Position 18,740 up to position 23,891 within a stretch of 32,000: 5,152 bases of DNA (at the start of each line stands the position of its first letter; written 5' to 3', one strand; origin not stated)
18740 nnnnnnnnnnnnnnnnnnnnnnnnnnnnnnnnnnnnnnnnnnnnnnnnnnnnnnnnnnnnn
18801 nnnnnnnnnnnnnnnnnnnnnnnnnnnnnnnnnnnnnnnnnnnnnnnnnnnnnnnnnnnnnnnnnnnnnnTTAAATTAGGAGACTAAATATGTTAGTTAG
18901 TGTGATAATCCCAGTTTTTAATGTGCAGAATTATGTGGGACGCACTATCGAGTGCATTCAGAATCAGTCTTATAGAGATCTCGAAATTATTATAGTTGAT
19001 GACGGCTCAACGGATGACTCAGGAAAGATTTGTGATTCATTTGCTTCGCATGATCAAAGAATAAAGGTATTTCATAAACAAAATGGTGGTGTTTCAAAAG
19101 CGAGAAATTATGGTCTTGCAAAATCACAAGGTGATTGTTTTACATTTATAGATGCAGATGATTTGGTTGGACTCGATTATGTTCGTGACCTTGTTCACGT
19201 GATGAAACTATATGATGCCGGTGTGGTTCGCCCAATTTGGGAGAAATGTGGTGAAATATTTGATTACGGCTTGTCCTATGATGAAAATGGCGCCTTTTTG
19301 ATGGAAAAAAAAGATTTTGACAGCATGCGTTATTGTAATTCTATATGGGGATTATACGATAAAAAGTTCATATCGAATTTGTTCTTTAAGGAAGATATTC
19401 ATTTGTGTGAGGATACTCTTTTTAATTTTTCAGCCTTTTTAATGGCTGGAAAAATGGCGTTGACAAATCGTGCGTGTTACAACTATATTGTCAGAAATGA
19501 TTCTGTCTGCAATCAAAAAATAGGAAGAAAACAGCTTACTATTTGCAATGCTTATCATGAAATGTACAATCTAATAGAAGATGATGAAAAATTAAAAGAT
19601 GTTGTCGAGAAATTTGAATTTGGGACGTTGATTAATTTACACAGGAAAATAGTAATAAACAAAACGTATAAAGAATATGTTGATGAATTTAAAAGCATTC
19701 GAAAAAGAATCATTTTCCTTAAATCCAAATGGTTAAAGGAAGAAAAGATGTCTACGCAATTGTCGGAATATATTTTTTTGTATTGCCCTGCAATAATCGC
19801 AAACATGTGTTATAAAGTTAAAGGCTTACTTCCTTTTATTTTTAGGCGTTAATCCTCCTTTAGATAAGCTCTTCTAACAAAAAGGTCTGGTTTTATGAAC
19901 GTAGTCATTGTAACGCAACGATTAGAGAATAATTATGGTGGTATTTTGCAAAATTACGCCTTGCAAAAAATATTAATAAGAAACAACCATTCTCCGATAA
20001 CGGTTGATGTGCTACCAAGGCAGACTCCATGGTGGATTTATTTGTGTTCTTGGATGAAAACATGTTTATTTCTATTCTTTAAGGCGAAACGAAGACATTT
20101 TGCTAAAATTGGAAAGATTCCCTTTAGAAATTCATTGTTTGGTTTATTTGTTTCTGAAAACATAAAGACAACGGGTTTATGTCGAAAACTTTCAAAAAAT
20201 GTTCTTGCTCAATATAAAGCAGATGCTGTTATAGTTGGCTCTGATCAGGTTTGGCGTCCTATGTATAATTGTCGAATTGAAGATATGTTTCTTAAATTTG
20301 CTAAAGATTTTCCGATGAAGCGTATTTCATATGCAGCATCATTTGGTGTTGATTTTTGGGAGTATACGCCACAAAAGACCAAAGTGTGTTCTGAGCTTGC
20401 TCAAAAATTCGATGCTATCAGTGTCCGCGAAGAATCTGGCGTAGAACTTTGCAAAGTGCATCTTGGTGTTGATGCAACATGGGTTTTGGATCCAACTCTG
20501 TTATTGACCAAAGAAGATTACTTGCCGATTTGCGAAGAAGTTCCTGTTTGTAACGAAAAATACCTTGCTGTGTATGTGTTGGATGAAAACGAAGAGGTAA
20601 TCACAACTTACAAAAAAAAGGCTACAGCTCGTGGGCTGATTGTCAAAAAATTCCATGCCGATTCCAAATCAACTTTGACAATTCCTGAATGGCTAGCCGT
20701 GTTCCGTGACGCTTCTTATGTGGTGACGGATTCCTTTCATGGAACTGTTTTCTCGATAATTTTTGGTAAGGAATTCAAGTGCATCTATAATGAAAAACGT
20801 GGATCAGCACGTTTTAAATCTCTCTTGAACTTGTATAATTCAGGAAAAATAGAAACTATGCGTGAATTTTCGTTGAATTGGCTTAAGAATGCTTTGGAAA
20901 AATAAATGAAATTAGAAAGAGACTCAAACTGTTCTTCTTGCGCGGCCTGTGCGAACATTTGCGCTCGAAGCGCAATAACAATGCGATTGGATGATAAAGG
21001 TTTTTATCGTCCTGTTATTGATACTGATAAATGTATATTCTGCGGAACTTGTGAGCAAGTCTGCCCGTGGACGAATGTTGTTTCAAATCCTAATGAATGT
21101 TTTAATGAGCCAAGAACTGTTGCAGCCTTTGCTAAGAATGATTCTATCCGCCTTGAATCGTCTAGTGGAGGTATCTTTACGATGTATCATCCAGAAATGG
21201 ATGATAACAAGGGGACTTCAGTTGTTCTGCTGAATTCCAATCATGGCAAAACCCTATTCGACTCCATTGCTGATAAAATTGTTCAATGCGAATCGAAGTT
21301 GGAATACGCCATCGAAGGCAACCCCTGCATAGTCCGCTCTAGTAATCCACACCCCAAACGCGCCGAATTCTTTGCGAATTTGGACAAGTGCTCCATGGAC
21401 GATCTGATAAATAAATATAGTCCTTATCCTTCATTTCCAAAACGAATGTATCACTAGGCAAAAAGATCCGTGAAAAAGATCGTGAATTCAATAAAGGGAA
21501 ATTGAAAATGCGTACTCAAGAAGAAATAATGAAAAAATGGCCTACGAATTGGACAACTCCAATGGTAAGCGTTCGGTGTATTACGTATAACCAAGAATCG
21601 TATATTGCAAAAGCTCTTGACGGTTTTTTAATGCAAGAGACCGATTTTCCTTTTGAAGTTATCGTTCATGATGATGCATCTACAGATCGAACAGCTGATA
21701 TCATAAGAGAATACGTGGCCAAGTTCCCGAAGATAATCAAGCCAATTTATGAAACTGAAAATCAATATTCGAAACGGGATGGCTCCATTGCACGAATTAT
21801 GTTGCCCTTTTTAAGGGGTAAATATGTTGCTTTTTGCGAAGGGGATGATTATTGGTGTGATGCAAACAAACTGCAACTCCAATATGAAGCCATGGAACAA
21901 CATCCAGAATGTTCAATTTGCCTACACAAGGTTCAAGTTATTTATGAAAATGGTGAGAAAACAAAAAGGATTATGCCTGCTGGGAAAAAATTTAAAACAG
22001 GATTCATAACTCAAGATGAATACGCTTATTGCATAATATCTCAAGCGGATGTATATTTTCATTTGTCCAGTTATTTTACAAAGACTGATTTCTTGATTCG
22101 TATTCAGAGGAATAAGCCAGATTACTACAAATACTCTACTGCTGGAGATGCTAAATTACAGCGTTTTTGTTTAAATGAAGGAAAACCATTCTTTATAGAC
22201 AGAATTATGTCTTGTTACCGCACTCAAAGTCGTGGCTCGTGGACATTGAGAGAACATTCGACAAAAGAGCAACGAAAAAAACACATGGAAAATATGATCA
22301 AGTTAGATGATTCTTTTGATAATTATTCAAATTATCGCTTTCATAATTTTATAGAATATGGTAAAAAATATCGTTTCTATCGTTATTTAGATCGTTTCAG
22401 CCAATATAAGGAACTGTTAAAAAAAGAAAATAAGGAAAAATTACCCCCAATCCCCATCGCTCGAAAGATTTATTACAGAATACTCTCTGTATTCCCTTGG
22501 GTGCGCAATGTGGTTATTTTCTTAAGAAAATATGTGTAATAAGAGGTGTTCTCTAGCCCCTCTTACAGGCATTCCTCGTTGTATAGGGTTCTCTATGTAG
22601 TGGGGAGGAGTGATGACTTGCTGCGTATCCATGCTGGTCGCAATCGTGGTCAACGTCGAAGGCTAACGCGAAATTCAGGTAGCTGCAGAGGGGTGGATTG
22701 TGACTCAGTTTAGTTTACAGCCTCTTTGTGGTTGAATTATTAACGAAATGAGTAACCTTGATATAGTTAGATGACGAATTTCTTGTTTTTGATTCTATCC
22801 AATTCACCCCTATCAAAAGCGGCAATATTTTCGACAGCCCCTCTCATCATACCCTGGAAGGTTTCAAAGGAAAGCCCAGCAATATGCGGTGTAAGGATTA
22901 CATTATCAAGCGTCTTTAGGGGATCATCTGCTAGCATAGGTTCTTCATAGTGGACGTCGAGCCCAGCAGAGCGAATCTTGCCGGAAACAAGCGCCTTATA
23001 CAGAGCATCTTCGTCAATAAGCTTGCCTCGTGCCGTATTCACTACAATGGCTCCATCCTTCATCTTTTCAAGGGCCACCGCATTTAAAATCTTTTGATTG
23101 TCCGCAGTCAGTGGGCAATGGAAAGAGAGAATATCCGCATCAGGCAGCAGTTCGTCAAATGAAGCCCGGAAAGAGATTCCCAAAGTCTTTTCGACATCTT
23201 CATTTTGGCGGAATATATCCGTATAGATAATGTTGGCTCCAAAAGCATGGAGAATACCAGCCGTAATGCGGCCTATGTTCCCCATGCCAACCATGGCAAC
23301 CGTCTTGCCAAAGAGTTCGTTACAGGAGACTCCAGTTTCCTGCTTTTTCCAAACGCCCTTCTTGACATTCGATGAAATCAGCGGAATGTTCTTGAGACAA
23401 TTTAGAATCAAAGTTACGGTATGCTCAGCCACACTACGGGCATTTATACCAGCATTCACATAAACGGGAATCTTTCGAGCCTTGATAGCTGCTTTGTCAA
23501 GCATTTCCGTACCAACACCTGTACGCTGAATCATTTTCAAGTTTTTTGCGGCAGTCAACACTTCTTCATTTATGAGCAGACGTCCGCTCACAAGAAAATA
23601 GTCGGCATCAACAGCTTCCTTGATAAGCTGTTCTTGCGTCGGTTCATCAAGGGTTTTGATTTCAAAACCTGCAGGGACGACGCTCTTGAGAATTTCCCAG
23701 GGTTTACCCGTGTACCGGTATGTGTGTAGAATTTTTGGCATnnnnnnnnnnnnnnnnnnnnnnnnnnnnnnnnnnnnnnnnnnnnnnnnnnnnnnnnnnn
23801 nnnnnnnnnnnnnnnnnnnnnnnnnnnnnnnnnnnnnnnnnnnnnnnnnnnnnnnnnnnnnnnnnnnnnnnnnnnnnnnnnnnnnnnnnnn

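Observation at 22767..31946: Nine-gene convergent operon links organic-acid enzymes to ATP-grasp, CapA and O-acyltransferases inside a glycan locus (candidate undescribed glycan-decoration pathway)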

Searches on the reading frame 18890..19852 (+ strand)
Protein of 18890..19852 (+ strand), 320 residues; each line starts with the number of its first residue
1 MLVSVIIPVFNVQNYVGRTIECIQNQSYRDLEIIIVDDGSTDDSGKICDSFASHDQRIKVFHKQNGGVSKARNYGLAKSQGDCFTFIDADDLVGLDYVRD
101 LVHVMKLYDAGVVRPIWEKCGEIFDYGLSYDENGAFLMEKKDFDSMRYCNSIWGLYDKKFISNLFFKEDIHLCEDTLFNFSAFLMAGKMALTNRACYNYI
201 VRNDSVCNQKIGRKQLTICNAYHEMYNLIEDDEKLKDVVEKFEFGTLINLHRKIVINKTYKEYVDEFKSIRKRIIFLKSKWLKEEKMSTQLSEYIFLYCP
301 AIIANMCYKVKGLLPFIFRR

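Call 7: search_protein_families(library=pfam, proteins=[window:18890-19852:+], max_evalue=0.001)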
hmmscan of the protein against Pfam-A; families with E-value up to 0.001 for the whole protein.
window:18890-19852:+ (320 aa): 3 families
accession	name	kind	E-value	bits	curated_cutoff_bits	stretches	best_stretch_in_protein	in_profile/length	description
PF00535.33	Glycos_transf_2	-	3.7e-34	118.5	23.3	1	4-158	1-161/168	Glycosyl transferase family 2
PF10111.15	Glyco_tranf_2_2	-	2e-12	47.6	27.3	1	4-105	1-106/276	Glycosyltransferase like family 2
PF13641.12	Glyco_tranf_2_3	-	3.1e-10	40.9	27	1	3-106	3-112/230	Glycosyltransferase like family 2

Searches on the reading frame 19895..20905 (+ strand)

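Call 7: search_protein_families(library=pfam, proteins=[window:19895-20905:+], max_evalue=0.001)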
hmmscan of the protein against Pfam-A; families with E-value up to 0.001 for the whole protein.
window:19895-20905:+ (336 aa): 1 family
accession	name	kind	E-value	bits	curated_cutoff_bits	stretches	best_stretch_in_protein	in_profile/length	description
PF04230.19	PS_pyruv_trans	-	1.7e-36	127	25.3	1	13-299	1-278/280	Polysaccharide pyruvyl transferase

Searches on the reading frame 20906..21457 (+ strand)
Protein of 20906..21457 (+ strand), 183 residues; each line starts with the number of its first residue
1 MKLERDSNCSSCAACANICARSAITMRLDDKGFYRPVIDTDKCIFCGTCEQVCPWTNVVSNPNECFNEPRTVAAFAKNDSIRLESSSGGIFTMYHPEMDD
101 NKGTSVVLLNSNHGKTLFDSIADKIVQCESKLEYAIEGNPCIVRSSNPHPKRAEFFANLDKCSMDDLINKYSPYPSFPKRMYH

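Call 7: search_protein_families(library=pfam, proteins=[window:20906-21457:+], max_evalue=0.001)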
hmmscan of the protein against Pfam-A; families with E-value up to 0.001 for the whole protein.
window:20906-21457:+ (183 aa): 9 families
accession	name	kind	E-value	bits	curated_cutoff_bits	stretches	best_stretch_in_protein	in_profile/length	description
PF12838.12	Fer4_7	-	3.5e-10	40.6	27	1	8-55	1-50/52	4Fe-4S dicluster domain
PF13237.11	Fer4_10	-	9.7e-08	32.3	25.5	1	36-60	2-22/53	4Fe-4S dicluster domain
PF13187.11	Fer4_9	-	2.3e-07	31.2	27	1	8-54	1-48/52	4Fe-4S dicluster domain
PF00037.32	Fer4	-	2.5e-07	30.7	21.1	1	36-54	1-19/24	4Fe-4S binding domain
PF12797.12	Fer4_2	-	8.5e-06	25.9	24.5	1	35-55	2-22/22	4Fe-4S binding domain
PF12837.12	Fer4_6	-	2.1e-05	24.7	25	1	36-54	2-20/24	4Fe-4S binding domain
PF14697.11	Fer4_21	-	4.1e-05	24.1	35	1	6-59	5-57/59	4Fe-4S dicluster domain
PF13183.11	Fer4_8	-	0.00027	21.9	27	0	41-62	3-25/68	4Fe-4S dicluster domain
PF25160.1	LdpA_Fe-S-bd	-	0.00059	20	27.6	0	14-58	8-43/49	LdpA Fe-S cluster-binding domain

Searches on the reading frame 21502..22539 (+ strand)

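Call 7: search_protein_families(library=pfam, proteins=[window:21502-22539:+], max_evalue=0.001)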
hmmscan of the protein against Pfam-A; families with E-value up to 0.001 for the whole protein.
window:21502-22539:+ (345 aa): 2 families
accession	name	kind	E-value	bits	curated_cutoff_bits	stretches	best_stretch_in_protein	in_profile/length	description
PF00535.33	Glycos_transf_2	-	2e-18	67.3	23.3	1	27-173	5-148/168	Glycosyl transferase family 2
PF13641.12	Glyco_tranf_2_3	-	0.00015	22.3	27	1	22-120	3-100/230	Glycosyltransferase like family 2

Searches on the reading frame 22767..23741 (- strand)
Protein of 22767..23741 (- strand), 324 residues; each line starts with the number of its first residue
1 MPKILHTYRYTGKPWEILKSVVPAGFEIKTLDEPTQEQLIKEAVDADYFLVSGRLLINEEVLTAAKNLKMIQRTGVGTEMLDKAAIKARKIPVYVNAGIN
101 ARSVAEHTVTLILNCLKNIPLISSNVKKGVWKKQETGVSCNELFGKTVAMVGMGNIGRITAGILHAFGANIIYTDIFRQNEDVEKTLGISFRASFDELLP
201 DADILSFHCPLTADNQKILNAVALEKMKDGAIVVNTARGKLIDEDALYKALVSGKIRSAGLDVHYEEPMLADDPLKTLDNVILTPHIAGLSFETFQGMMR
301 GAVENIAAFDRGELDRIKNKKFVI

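Call 4: search_protein_families(library=pfam, proteins=[window:22767-23741:-], max_evalue=0.01)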
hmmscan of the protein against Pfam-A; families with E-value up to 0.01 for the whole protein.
window:22767-23741:- (324 aa): 5 families
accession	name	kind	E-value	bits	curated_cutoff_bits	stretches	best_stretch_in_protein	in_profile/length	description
PF02826.25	2-Hacid_dh_C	-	8.7e-59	198.3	25.1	1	109-288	1-178/178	D-isomer specific 2-hydroxyacid dehydrogenase, NAD binding domain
PF00389.36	2-Hacid_dh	-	8.6e-21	74.5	24.6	1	17-313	14-127/134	D-isomer specific 2-hydroxyacid dehydrogenase, catalytic domain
PF00670.27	AdoHcyase_NAD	-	1.4e-05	25.7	27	1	144-238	22-111/162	S-adenosyl-L-homocysteine hydrolase, NAD binding domain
PF03446.21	NAD_binding_2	-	0.00059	20.3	21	0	147-256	1-112/161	NAD binding domain of 6-phosphogluconate dehydrogenase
PF07991.19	KARI_N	-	0.00098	19.2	20.6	1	144-234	3-92/165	Acetohydroxy acid isomeroreductase, NADPH-binding domain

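Call 5: search_protein_families(library=ncbifam, proteins=[window:22767-23741:-], max_evalue=0.01)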
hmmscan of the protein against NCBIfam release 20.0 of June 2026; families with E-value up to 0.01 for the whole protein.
window:22767-23741:- (324 aa): 27 families (the best 25 are shown)
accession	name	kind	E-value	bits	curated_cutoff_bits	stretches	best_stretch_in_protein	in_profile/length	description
TIGR01327.1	PGDH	equivalog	2.9e-62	211.1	454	1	24-311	19-302/525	phosphoglycerate dehydrogenase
NF009714.1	PRK13243.1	equivalog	8e-60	202.9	455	1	31-315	31-318/332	glyoxylate reductase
NF005069.0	PRK06487.1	equivalog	9.3e-55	185.9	448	1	31-314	34-315/320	2-hydroxyacid dehydrogenase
NF005750.0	PRK07574.1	equivalog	5.1e-52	177.2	329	1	56-309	103-356/386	NAD-dependent formate dehydrogenase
NF006263.0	PRK08410.1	equivalog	8.6e-52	176.4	389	1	29-312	26-309/311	D-2-hydroxyacid dehydrogenase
NF008759.0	PRK11790.1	equivalog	3.7e-51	174.1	404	1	23-297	30-304/410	phosphoglycerate dehydrogenase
NF011938.0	PRK15409.1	equivalog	2e-45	155.2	492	1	28-315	28-314/324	glyoxylate/hydroxypyruvate reductase GhrB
NF005387.0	PRK06932.1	equivalog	1.9e-42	145.3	492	1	34-309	33-309/314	2-hydroxyacid dehydrogenase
NF041369.1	Dhydh_Halo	equivalog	2e-35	122.5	400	1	71-313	59-298/305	D-2-hydroxyacid dehydrogenase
NF005027.0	PRK06436.1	equivalog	1.4e-34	119.7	261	1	47-318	31-288/303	2-hydroxyacid dehydrogenase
NF006374.0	PRK08605.1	subfamily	2e-33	115.9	356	1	38-304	38-316/332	D-lactate dehydrogenase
NF000492.1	vanH_gen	exception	1.1e-30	106.8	540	1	32-309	29-310/312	D-lactate dehydrogenase VanH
NF001309.0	PRK00257.1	equivalog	8.9e-30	103.9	434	1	42-305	34-273/379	4-phosphoerythronate dehydrogenase PdxB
NF009127.0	PRK12480.1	equivalog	1.3e-28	99.9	579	1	68-304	70-314/330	D-lactate dehydrogenase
NF000371.1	vanH_Agroup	exception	2.2e-28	99.4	700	1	67-284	71-290/322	VanH-A/VanH-Pt family D-lactate dehydrogenase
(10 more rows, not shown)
